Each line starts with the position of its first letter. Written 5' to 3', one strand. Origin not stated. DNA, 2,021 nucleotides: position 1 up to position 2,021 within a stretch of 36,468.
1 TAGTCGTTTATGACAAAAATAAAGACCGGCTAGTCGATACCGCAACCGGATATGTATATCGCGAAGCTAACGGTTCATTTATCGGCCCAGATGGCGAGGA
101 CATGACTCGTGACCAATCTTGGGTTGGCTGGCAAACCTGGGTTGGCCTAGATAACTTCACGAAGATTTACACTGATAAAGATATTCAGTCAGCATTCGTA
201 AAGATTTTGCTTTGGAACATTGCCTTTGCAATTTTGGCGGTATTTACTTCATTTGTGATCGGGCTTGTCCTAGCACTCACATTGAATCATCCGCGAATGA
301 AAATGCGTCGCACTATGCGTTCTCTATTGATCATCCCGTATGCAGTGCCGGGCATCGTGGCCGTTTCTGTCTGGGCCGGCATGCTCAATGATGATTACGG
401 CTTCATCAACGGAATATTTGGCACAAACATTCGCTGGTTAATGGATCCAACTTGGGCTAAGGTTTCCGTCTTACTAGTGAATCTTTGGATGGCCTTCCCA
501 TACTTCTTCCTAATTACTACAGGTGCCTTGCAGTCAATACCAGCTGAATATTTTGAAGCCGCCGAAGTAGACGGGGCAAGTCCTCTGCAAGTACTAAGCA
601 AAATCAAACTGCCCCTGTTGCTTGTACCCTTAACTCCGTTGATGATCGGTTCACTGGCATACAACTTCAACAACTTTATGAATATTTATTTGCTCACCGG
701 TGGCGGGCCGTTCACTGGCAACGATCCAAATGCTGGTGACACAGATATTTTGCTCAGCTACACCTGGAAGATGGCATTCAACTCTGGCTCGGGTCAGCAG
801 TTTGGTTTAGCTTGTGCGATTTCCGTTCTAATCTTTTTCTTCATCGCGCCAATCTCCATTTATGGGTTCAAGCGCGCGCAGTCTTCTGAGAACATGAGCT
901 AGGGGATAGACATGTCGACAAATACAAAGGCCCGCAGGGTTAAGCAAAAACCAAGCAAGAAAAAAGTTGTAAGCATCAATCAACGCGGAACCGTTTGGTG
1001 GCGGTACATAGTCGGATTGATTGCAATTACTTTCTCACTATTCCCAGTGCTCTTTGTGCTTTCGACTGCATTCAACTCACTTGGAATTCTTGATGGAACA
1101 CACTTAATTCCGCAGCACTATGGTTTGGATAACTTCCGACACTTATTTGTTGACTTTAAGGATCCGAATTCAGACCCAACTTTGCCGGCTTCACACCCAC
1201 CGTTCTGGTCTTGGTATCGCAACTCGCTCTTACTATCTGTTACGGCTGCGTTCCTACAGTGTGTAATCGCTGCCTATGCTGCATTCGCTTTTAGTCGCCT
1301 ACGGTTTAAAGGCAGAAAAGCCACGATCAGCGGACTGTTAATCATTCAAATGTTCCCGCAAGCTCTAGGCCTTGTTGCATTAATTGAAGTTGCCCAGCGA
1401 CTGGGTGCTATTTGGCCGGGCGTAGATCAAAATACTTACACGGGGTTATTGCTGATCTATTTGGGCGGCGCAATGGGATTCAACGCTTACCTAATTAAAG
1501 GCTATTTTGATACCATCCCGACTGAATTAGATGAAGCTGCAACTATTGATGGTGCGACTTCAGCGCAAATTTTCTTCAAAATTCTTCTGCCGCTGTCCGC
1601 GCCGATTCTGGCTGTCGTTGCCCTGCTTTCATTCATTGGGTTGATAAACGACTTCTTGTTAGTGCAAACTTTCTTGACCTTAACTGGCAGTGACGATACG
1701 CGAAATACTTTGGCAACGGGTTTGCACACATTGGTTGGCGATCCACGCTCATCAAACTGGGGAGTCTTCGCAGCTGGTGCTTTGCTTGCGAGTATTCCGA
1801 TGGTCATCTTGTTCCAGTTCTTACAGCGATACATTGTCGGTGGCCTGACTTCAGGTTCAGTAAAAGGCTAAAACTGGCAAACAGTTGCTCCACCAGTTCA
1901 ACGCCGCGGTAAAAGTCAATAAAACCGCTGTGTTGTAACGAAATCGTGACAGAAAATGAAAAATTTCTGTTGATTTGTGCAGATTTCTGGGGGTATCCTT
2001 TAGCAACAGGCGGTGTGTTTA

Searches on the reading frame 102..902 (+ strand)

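Call 7: search_protein_families(library=pfam, proteins=[window:102-902:+], max_evalue=0.001)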
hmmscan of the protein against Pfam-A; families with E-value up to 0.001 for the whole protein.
window:102-902:+ (266 aa): 1 family
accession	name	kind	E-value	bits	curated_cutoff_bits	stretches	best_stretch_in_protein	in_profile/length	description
PF00528.27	BPD_transp_1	-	7.8e-21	75.1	26.4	1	51-252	2-174/184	Binding-protein-dependent transport system inner membrane component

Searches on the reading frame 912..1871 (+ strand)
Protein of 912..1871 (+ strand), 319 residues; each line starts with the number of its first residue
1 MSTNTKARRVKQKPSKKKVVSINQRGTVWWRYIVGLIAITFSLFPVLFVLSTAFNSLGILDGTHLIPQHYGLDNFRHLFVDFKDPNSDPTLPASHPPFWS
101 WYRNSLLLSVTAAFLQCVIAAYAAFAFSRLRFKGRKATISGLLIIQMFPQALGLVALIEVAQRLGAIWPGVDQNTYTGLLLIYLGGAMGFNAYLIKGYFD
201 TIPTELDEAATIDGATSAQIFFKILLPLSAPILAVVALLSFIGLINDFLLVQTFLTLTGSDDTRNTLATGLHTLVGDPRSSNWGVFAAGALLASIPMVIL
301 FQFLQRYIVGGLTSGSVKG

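Call 7: search_protein_families(library=pfam, proteins=[window:912-1871:+], max_evalue=0.001)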
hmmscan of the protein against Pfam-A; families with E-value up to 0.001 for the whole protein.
window:912-1871:+ (319 aa): 1 family
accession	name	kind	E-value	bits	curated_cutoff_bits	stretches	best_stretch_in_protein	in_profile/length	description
PF00528.27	BPD_transp_1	-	4.8e-15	56.2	26.4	1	119-309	4-179/184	Binding-protein-dependent transport system inner membrane component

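Call 26: find_encoding_contigs(protein=window:912-1871:+, flank=10000, max_places=4)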
Protein window:912-1871:+ (319 aa): 17 contigs read that carry it; 4 places shown.
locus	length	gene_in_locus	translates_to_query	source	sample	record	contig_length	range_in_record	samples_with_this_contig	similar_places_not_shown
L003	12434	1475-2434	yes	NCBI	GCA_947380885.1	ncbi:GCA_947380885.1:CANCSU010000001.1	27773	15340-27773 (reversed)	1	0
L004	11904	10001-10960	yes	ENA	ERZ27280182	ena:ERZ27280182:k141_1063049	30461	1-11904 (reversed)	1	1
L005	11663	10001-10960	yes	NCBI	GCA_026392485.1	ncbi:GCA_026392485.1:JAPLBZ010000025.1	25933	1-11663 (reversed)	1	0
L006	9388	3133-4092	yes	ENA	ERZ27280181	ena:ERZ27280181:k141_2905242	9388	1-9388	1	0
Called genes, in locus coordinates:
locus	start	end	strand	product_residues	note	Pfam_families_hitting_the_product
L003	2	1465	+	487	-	?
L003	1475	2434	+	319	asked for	PF00528:BPD_transp_1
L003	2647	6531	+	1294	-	-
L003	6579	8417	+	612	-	PF00128:Alpha-amylase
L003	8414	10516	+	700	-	PF00128:Alpha-amylase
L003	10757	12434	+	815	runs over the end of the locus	PF03714:PUD, PF01833:TIG (faint)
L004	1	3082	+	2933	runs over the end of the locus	PF03714:PUD, PF20144:TIG_SUH (faint), PF01833:TIG, PF03714:PUD, PF01833:TIG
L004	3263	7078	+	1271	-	PF03714:PUD, PF02922:CBM_48, PF00128:Alpha-amylase, PF11852:Pullul_strch_C (weak)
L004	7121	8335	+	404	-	PF13416:SBP_bac_8, PF01547:SBP_bac_1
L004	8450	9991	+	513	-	PF16296:TM_PBP2_N, PF00528:BPD_transp_1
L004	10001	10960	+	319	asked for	PF00528:BPD_transp_1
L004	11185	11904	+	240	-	?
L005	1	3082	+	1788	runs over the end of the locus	PF01833:TIG, PF20144:TIG_SUH (faint), PF01833:TIG (weak)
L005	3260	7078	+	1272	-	PF03714:PUD, PF02922:CBM_48, PF00128:Alpha-amylase, PF11852:Pullul_strch_C (weak)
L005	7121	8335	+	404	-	PF13416:SBP_bac_8, PF01547:SBP_bac_1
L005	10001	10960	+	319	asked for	PF00528:BPD_transp_1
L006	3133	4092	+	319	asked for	PF00528:BPD_transp_1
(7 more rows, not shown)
